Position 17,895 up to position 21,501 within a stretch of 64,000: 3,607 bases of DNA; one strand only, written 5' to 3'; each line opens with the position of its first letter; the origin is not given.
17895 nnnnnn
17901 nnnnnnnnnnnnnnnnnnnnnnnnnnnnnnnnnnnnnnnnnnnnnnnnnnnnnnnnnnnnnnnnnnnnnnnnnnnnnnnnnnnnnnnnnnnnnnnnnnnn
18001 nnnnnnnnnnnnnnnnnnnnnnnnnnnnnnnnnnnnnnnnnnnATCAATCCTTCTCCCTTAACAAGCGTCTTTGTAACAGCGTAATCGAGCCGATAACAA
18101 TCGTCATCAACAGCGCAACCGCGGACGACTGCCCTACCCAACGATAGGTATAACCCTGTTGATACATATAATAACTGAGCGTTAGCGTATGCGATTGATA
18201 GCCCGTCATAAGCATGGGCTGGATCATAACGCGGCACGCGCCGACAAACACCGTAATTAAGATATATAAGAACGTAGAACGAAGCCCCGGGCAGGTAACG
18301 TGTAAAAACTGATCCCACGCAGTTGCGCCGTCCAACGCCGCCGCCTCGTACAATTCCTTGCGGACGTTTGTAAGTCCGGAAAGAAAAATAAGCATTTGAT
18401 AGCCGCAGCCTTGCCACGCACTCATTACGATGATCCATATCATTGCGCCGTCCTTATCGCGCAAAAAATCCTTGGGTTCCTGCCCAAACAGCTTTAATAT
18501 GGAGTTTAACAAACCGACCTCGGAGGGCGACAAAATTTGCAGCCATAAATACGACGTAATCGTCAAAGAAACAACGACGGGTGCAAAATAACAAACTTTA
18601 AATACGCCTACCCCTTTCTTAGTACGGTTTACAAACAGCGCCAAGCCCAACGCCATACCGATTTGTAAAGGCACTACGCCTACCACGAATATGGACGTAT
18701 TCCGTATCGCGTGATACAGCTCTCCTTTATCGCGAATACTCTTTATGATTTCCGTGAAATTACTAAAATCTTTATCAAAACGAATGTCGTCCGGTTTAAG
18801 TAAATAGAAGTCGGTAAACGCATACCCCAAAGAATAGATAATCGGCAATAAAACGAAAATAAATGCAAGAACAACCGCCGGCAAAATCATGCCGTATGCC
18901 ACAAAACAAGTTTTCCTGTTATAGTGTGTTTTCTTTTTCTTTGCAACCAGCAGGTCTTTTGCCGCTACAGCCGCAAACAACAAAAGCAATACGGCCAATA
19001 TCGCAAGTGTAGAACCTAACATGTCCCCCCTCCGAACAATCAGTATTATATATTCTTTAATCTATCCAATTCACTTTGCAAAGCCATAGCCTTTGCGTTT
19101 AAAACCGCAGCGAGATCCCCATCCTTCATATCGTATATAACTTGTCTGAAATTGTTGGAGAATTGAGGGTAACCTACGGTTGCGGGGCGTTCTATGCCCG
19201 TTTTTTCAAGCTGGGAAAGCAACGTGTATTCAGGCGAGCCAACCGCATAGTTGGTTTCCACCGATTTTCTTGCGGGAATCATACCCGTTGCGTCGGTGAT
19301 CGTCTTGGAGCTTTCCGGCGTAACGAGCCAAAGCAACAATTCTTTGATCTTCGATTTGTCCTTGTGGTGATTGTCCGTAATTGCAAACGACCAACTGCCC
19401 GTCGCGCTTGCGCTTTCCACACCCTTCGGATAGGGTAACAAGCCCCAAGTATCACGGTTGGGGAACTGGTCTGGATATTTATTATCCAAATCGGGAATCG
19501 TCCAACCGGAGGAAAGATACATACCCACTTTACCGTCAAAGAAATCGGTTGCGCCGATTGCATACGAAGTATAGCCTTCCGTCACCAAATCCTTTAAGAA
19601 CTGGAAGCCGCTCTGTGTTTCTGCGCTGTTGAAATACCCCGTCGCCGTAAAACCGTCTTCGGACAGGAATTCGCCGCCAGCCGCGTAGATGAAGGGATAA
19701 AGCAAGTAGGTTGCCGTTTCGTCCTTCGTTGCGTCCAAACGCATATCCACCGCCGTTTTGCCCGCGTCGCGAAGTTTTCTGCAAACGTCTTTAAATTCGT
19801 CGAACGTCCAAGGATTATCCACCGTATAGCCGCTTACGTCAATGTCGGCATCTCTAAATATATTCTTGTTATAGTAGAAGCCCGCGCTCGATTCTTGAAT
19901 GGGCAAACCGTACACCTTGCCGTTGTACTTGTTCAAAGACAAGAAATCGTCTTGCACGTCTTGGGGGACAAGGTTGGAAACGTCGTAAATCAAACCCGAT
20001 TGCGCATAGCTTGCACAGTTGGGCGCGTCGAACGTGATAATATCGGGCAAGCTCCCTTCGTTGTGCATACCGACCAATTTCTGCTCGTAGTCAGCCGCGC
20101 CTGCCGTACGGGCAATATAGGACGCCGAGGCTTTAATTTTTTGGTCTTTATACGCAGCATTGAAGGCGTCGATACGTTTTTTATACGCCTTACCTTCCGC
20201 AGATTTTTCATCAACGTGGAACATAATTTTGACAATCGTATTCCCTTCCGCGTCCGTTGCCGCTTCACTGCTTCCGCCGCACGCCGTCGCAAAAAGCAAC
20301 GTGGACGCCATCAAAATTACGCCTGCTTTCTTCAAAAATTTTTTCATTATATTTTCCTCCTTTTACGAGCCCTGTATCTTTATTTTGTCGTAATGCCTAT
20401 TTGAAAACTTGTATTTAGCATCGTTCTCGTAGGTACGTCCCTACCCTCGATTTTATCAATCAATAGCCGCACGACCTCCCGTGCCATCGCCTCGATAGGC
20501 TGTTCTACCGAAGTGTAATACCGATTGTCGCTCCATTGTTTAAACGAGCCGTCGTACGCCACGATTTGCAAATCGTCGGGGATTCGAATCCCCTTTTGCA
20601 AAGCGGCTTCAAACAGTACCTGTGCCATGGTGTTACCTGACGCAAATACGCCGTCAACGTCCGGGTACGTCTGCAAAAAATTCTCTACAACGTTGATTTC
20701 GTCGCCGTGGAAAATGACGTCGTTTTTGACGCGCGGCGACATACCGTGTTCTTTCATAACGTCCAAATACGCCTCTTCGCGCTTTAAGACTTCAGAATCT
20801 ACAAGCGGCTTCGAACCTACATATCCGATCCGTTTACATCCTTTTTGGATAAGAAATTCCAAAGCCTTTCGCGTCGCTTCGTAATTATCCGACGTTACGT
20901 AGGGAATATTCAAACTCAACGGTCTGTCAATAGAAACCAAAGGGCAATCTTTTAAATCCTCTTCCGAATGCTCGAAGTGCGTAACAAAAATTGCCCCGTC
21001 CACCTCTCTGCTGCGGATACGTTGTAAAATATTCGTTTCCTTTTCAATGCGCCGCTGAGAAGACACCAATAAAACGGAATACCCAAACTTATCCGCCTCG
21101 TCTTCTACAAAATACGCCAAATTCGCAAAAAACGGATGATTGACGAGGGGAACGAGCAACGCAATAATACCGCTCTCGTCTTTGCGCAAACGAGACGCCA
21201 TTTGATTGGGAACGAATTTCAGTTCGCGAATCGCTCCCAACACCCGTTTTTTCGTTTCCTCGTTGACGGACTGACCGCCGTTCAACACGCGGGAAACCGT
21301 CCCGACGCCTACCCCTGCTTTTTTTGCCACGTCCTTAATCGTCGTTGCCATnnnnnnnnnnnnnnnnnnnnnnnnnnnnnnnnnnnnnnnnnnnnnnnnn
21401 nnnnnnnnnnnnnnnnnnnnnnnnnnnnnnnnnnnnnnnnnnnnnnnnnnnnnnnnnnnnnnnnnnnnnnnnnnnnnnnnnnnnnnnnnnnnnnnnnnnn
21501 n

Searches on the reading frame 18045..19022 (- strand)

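Call 21: search_protein_families(library=pfam, proteins=[window:18045-19022:-], max_evalue=0.001)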
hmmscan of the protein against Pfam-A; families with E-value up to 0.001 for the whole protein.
window:18045-19022:- (325 aa): 1 family
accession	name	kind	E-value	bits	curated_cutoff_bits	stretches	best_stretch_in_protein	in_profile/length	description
PF00528.27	BPD_transp_1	-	4e-11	43.4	26.4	1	161-320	43-177/184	Binding-protein-dependent transport system inner membrane component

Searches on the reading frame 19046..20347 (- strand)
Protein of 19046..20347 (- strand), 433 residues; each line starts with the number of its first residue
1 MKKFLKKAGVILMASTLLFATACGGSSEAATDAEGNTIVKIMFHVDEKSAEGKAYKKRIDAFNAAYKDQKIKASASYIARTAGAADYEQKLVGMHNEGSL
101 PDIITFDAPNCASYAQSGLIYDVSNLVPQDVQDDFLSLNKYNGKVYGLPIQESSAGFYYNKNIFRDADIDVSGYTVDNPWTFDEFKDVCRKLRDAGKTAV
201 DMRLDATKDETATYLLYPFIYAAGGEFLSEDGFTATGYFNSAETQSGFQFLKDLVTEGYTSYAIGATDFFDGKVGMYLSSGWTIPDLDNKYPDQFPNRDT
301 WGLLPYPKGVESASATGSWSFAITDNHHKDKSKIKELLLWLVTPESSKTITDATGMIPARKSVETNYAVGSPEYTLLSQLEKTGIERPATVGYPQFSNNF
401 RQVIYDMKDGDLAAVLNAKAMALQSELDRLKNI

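Call 21: search_protein_families(library=pfam, proteins=[window:19046-20347:-], max_evalue=0.001)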
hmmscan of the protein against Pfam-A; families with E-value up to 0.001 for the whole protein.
window:19046-20347:- (433 aa): 2 families
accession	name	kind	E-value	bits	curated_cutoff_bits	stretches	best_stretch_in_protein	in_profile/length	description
PF13416.11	SBP_bac_8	-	2.1e-32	113.5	27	1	58-365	2-267/279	Bacterial extracellular solute-binding protein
PF01547.30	SBP_bac_1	-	8.6e-29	101.9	26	1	49-346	4-305/307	Bacterial extracellular solute-binding protein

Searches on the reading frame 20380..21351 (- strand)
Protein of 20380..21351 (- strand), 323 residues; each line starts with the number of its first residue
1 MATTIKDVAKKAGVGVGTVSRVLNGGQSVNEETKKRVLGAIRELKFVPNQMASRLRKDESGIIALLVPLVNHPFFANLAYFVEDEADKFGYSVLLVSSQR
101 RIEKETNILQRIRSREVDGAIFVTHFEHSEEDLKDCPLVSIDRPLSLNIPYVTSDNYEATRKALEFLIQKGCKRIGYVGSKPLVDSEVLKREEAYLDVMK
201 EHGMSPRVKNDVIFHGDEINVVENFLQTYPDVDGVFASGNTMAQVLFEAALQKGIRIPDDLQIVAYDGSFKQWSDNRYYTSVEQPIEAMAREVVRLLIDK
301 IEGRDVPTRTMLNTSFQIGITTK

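Call 21: search_protein_families(library=pfam, proteins=[window:20380-21351:-], max_evalue=0.001)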
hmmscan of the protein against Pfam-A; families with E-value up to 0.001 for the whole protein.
window:20380-21351:- (323 aa): 4 families
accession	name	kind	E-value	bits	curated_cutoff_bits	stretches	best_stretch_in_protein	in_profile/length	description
PF13377.12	Peripla_BP_3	-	2.2e-21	77.1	26.5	1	165-312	2-156/167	Periplasmic binding protein-like domain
PF00532.27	Peripla_BP_1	-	4e-19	69.6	22.2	1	63-310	4-271/281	Periplasmic binding proteins and sugar binding domain of LacI family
PF00356.27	LacI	-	1.5e-18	66.8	27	1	4-49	1-46/46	Bacterial regulatory proteins, lacI family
PF13407.12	Peripla_BP_4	-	5.5e-15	56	35.1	1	63-304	1-257/258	Periplasmic binding protein domain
